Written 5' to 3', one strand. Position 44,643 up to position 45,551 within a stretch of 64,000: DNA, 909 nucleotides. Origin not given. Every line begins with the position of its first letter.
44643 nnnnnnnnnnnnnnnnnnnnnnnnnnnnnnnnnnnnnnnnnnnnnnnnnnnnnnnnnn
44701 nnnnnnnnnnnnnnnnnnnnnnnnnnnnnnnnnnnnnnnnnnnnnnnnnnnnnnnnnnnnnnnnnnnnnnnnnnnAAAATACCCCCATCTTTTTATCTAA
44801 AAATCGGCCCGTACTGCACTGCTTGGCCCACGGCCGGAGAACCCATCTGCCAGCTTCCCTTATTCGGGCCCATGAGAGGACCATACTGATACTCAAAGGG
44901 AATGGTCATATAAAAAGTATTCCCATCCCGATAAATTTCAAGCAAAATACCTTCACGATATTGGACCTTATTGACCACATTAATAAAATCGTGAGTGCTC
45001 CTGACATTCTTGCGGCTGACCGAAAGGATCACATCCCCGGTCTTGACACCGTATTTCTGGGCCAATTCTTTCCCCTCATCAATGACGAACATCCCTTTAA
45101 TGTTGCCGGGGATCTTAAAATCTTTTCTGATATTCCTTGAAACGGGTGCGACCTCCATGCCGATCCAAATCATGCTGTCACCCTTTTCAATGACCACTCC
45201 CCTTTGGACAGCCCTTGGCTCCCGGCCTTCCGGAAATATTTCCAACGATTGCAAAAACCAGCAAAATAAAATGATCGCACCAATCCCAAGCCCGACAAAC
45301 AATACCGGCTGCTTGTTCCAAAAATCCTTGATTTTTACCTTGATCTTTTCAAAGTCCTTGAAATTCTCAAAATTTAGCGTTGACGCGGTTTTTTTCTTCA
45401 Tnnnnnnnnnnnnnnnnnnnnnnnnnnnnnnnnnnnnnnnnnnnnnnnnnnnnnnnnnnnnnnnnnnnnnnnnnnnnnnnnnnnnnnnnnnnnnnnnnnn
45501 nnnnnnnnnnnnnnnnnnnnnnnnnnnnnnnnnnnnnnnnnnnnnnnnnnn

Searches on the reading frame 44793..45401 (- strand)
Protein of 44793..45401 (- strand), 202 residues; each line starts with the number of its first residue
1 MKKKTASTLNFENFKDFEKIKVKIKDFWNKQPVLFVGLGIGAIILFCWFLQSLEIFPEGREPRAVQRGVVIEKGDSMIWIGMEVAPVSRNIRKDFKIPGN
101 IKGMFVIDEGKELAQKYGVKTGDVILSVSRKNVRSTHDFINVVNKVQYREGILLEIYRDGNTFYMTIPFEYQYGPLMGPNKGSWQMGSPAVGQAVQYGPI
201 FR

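Call 4: search_protein_families(library=pfam, proteins=[window:44793-45401:-], max_evalue=0.1)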
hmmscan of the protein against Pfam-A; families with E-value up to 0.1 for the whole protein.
window:44793-45401:- (202 aa): 4 families
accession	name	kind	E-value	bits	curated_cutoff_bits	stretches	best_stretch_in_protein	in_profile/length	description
PF13180.12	PDZ_2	-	4.5e-06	27.3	27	1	114-167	25-78/80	PDZ domain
PF12812.13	PDZ_1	-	0.0002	21.7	28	1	80-146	11-75/78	PDZ-like domain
PF17820.7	PDZ_6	-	0.0016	18.6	27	1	114-142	11-39/54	PDZ domain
PF00595.29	PDZ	-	0.084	13.7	23.2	0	91-138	23-63/81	PDZ domain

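Call 5: search_protein_families(library=ncbifam, proteins=[window:44793-45401:-], max_evalue=0.1)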
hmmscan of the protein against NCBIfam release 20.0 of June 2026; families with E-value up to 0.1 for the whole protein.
window:44793-45401:- (202 aa): 15 families
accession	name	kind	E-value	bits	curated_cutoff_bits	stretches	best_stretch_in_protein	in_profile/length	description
TIGR02037.1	degP_htrA_DO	subfamily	9.4e-12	44.6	416.2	1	75-166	341-433/434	Do family serine endopeptidase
NF040965.1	MamP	equivalog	2e-10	40.8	300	1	79-161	113-194/290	magnetosome magnetite formation protein MamP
NF040960.1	MamE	equivalog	2e-05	23.4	800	1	76-167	442-533/659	magnetosome formation protease MamE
NF041199.1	trx7_PDZ_seleno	equivalog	2.4e-05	23.5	300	1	109-169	211-272/390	Trx7/PDZ domain-containing (seleno)protein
NF041521.1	HhoA_HhoB_HtrA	equivalog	5.2e-05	22.7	450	1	90-167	252-329/335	HhoA/HhoB/HtrA family serine endopeptidase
TIGR00054.1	TIGR00054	equivalog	6.6e-05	21.9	147.55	1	112-171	213-271/421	RIP metalloprotease RseP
NF008147.1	PRK10898.1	equivalog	0.00013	21.2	408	1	80-167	258-345/352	outer membrane-stress sensor serine endopeptidase DegS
NF047968.1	SerProtHtrA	equivalog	0.00016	21.1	470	1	81-168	271-356/357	serine protease HtrA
NF008189.1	PRK10942.1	equivalog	0.00018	20.1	720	1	88-167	300-379/477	serine endoprotease DegP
TIGR02860.1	spore_IV_B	equivalog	0.00025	20.1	305.25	1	113-167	125-178/402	SpoIVB peptidase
NF007526.1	PRK10139.1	equivalog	0.00029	19.6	756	1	81-167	271-357/456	serine endoprotease DegQ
NF053637.1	SerProtHtrAspr2045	equivalog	0.0058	15.6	650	1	87-167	303-384/394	serine protease HtrA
TIGR02038.1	protease_degS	equivalog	0.013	14.6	422.95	1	85-166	262-343/351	outer membrane-stress sensor serine endopeptidase DegS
NF008046.0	PRK10779.1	equivalog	0.028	13.5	477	1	112-168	233-288/450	sigma E protease regulator RseP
NF041616.1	T2SS_C_SYNERG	exception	0.087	12.1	200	0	112-146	238-272/296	type II secretion system protein GspC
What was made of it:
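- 44793..45401 (-): Context: upstream TM + PDZ-only protein (202 aa), a possible trans partner. Pfam PDZ_2, and NCBIfam MamP PDZ region E 2e-10 (calls 4, 5).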
